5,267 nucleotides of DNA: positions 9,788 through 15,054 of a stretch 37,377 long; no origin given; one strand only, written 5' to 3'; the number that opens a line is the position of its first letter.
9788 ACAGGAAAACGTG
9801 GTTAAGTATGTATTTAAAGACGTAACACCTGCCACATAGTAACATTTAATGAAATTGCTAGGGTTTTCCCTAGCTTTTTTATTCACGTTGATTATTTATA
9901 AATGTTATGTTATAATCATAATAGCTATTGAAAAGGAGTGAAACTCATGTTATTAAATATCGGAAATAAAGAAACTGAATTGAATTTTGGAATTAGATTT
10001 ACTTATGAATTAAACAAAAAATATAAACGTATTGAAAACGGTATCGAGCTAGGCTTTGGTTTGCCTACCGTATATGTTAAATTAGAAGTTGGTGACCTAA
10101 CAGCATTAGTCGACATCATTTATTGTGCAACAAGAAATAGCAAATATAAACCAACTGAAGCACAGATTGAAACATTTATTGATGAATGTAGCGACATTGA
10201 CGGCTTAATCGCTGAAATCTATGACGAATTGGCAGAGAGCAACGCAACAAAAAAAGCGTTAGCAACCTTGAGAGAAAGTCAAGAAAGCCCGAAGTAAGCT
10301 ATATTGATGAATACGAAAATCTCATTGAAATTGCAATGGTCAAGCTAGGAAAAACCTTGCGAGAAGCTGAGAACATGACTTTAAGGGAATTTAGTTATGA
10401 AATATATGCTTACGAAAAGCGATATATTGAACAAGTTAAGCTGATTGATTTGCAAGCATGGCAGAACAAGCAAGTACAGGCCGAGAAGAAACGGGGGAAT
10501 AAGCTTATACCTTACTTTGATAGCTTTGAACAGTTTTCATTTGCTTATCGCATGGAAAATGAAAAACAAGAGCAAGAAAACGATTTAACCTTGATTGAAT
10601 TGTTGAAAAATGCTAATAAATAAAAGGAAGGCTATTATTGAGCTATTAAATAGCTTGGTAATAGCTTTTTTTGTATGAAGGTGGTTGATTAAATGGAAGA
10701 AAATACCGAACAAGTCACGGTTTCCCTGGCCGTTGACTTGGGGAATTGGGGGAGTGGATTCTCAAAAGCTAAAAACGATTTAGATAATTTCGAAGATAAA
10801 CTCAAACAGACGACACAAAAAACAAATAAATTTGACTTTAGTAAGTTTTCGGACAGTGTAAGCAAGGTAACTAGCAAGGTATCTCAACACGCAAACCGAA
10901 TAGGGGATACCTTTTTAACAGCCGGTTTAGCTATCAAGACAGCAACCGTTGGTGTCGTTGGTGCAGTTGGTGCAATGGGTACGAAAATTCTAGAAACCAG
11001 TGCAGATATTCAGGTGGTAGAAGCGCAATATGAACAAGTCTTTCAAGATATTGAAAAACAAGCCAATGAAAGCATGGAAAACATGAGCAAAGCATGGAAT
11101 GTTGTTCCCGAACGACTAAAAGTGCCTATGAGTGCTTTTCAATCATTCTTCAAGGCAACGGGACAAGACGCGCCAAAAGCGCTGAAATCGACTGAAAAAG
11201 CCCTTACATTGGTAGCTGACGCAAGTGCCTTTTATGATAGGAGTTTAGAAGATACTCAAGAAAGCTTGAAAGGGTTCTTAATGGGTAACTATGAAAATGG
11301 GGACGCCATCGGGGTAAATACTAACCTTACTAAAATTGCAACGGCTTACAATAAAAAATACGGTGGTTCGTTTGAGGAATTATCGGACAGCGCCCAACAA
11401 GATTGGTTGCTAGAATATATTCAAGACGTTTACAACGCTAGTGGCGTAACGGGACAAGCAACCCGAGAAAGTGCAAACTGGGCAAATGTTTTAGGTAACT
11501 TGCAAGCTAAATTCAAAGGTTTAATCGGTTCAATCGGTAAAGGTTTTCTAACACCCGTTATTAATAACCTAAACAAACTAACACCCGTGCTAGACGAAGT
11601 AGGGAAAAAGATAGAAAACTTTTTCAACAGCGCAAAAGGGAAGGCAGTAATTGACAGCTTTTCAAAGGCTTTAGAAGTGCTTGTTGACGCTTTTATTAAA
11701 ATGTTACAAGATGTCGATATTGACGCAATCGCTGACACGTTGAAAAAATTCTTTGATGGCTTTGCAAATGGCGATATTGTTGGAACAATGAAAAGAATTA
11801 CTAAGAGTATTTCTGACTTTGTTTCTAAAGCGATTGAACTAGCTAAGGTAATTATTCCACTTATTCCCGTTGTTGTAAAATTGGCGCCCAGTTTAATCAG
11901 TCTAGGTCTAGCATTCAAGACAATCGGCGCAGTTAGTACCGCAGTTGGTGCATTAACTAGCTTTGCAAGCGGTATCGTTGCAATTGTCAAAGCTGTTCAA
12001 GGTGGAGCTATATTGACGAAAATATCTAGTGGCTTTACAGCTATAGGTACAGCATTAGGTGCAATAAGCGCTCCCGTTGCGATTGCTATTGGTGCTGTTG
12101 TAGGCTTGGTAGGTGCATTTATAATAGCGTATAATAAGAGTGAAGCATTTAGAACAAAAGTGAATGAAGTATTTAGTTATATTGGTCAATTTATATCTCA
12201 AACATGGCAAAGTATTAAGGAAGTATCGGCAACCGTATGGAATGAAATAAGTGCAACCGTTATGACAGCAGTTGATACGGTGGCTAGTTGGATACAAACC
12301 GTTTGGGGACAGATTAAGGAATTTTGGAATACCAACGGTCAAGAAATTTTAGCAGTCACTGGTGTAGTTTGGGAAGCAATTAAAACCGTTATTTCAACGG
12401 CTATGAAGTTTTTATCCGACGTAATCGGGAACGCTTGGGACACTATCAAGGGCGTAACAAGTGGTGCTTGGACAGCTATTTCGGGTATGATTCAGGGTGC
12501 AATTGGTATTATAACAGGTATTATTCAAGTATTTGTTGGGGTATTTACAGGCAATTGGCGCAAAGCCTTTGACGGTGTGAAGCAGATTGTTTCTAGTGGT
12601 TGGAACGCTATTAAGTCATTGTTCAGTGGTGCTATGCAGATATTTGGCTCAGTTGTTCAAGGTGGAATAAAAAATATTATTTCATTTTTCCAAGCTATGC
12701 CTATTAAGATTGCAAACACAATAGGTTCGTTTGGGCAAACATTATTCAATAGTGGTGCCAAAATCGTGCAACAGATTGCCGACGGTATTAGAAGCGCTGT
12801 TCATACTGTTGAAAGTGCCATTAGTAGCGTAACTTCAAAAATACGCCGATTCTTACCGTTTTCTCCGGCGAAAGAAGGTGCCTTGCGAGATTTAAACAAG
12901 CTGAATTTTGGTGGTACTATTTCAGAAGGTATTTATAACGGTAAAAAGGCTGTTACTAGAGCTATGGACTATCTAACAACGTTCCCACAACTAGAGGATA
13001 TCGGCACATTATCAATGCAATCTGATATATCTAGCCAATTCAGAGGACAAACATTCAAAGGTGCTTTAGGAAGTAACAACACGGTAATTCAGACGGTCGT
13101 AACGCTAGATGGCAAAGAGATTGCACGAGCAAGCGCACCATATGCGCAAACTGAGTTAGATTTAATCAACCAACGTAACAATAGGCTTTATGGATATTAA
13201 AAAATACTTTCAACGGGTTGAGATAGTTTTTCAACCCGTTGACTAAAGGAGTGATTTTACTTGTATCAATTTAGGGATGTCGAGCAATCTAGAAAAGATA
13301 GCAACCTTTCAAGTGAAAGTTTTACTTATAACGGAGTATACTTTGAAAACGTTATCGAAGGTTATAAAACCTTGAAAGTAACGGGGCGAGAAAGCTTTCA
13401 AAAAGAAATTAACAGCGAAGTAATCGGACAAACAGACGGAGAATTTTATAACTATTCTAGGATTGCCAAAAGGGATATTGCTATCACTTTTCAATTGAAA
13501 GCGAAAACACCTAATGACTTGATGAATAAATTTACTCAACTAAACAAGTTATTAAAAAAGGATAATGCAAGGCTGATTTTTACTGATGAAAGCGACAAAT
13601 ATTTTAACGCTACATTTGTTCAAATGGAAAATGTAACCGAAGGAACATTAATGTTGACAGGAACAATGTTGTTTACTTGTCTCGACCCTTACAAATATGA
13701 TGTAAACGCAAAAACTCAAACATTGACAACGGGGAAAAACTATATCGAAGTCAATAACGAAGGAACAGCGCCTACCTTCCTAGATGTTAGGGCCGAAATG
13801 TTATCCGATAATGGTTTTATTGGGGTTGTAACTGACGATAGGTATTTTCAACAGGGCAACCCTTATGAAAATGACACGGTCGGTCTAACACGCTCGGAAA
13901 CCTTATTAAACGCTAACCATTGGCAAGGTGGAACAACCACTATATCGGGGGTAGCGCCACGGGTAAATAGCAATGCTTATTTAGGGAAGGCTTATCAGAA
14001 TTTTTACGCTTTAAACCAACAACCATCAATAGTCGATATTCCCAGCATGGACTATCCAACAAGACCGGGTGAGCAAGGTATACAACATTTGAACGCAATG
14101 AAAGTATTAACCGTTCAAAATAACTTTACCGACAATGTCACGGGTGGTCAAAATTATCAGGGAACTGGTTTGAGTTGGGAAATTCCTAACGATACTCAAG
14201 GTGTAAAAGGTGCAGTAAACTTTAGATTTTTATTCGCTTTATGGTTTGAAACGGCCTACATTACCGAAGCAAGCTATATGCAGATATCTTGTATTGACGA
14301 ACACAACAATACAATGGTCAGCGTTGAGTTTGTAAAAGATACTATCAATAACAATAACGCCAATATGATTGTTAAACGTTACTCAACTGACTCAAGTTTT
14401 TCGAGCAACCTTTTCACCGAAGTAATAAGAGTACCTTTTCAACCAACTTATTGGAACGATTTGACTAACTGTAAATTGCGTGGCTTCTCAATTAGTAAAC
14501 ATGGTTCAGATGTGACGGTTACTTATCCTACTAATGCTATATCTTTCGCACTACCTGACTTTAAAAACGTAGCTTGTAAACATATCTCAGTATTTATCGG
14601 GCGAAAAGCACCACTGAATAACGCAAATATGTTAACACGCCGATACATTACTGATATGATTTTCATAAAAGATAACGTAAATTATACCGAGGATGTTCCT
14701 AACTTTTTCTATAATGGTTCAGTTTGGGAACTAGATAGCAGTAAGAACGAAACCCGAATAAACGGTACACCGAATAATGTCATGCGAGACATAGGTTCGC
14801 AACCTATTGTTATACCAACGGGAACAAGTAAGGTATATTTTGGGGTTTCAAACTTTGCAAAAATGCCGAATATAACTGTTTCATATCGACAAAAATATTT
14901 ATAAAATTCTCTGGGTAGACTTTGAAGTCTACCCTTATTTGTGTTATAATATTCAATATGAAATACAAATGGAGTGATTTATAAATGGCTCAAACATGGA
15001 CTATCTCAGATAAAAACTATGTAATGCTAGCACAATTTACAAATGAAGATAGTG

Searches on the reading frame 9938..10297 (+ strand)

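Call 98: search_protein_families(library=pfam, proteins=[window:9938-10297:+], max_evalue=0.001)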
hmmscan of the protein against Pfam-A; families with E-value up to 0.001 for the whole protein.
window:9938-10297:+ (119 aa): 1 family
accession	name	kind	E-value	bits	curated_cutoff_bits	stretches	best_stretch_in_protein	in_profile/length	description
PF12363.14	Phage_TAC_12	-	9.2e-25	87.7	26.2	1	6-111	2-110/111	Phage tail assembly chaperone protein, TAC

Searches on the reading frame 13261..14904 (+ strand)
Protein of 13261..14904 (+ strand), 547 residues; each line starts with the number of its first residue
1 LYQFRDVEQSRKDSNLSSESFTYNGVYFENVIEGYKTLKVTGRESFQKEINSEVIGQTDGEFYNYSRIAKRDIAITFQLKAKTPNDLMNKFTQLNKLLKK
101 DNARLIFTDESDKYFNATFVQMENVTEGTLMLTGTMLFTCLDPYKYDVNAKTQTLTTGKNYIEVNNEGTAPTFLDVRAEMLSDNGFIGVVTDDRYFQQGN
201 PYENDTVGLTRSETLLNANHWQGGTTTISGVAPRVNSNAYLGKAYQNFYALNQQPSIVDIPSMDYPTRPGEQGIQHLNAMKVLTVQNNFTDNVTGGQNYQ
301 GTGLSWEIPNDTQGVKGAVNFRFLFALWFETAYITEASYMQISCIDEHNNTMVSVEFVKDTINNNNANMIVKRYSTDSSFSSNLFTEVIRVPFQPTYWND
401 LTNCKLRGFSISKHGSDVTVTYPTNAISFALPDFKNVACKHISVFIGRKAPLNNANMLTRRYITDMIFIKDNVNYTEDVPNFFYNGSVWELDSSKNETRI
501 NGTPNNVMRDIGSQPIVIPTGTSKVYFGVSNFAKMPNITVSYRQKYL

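Call 98: search_protein_families(library=pfam, proteins=[window:13261-14904:+], max_evalue=0.001)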
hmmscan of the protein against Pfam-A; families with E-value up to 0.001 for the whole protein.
window:13261-14904:+ (547 aa): 1 family
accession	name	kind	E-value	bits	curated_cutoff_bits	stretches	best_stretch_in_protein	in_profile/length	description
PF05709.17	Sipho_tail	-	1.1e-11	45.4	24.2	1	39-120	18-98/118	Phage tail protein RIFT-related domain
